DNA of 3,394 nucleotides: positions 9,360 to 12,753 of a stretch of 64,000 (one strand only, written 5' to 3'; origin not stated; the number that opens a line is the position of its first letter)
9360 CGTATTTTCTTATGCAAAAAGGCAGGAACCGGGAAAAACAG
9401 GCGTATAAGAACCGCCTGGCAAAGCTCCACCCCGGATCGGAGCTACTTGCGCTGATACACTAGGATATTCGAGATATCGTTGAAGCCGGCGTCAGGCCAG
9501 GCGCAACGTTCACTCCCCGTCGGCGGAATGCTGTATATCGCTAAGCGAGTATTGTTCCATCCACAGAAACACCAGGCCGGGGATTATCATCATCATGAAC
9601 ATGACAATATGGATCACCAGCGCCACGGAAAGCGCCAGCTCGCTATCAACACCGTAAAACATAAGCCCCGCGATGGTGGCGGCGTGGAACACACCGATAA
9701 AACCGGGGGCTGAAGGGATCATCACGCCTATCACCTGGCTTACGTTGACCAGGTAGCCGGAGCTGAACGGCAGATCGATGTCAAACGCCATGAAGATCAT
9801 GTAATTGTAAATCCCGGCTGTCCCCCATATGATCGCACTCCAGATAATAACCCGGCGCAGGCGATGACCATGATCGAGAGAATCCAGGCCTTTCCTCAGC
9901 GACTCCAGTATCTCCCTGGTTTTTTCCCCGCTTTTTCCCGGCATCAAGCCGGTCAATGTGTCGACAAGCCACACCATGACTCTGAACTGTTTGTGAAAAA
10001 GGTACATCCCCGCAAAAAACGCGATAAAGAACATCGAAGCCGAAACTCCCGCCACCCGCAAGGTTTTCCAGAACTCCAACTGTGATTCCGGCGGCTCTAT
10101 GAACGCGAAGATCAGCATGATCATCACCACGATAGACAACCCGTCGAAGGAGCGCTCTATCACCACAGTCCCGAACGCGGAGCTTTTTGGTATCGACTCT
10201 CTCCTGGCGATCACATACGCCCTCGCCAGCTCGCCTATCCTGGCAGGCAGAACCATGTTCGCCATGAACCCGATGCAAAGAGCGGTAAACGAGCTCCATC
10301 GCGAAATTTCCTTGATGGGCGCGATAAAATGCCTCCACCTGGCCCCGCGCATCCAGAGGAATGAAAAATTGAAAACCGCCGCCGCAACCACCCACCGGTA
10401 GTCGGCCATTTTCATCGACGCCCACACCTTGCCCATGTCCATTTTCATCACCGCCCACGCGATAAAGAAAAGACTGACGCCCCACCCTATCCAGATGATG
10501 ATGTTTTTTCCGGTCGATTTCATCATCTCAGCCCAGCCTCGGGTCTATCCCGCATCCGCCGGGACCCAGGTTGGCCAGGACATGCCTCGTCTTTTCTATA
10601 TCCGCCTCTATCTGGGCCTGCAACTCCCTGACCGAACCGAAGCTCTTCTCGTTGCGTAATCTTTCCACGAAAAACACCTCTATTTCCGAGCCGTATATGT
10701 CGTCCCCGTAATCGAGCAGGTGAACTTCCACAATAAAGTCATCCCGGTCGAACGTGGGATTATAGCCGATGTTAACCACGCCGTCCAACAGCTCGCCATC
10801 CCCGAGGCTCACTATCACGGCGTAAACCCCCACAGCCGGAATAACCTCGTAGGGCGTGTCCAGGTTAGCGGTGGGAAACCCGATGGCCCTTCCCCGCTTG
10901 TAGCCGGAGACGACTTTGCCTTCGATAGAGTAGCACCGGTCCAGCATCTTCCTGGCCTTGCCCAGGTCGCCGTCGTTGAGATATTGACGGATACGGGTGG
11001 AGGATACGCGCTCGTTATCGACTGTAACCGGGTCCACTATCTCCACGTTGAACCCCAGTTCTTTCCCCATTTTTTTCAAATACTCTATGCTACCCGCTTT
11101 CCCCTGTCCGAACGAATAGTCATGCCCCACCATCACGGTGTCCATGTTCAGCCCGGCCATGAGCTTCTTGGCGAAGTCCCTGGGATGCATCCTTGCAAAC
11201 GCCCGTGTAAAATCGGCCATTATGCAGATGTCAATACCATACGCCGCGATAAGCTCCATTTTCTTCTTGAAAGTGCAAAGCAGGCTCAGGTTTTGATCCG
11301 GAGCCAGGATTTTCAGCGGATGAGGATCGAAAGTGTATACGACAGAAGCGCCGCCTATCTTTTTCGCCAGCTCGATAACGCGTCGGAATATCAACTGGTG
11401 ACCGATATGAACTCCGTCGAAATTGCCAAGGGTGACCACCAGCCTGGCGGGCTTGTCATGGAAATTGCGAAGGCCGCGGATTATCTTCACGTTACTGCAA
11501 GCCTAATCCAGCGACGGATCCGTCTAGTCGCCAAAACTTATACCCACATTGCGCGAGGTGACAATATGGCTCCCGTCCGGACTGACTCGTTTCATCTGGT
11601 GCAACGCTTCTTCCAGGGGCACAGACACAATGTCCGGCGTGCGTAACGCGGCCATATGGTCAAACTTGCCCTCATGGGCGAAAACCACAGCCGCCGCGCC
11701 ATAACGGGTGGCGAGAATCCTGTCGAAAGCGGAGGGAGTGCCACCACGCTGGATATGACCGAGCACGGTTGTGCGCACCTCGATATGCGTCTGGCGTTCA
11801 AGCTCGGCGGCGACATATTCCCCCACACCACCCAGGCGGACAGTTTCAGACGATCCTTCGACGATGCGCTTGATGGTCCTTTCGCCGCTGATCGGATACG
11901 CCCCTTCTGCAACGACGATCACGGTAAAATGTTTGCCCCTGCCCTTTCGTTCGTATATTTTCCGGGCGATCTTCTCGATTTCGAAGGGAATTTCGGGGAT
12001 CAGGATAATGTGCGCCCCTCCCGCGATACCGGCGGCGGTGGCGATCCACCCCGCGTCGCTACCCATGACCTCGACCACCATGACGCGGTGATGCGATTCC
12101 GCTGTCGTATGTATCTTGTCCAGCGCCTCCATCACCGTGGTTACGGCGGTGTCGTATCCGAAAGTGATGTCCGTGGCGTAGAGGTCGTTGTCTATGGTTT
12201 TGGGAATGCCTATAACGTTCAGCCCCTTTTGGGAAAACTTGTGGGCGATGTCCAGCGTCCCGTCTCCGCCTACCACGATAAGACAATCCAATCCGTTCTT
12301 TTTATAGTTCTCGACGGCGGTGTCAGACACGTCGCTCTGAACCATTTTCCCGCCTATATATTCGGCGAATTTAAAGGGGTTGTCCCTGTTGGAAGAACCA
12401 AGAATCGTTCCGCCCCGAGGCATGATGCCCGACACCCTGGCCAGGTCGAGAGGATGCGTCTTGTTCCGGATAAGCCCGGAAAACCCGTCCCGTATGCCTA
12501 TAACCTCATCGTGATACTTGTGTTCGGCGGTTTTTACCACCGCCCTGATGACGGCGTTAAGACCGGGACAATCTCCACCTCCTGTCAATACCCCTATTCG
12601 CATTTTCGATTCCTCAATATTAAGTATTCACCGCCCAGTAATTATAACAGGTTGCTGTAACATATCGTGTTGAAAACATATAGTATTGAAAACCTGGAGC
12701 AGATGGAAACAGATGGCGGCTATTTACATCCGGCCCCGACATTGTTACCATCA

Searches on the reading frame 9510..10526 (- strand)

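Call 75: search_protein_families(library=pfam, proteins=[window:9510-10526:-], max_evalue=0.000001)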
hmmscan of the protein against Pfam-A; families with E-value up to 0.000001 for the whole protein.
window:9510-10526:- (338 aa): 1 family
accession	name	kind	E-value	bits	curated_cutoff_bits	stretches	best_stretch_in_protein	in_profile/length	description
PF03706.18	LPG_synthase_TM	-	4.5e-53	181.1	33.4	1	11-317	1-302/302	Lysylphosphatidylglycerol synthase TM region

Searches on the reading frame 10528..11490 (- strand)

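Call 75: search_protein_families(library=pfam, proteins=[window:10528-11490:-], max_evalue=0.000001)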
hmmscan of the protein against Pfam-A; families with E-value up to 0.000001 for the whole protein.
window:10528-11490:- (320 aa): 2 families
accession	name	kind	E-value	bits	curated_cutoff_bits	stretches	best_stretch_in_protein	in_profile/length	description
PF06574.18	FAD_syn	-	1e-49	168.8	27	1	14-166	5-158/158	FAD synthetase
PF01687.23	Flavokinase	-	2.5e-42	144.4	19.6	1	183-305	1-124/124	Riboflavin kinase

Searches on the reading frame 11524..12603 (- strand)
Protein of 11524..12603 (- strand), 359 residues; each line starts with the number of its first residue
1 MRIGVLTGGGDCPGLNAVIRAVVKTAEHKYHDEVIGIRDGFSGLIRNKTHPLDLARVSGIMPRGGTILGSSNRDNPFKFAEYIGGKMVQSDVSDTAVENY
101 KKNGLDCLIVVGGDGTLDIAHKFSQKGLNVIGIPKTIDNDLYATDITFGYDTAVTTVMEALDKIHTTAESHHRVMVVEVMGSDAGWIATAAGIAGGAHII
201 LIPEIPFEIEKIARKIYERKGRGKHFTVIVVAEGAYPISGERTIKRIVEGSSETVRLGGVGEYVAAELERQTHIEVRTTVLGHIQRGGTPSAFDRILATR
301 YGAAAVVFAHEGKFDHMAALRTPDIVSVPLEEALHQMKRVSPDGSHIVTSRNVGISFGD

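Call 75: search_protein_families(library=pfam, proteins=[window:11524-12603:-], max_evalue=0.000001)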
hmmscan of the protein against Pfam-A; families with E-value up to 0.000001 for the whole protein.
window:11524-12603:- (359 aa): 1 family
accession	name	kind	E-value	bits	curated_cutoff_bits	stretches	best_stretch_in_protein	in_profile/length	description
PF00365.25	PFK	-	1.5e-111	372.7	30.9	1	2-307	1-275/277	Phosphofructokinase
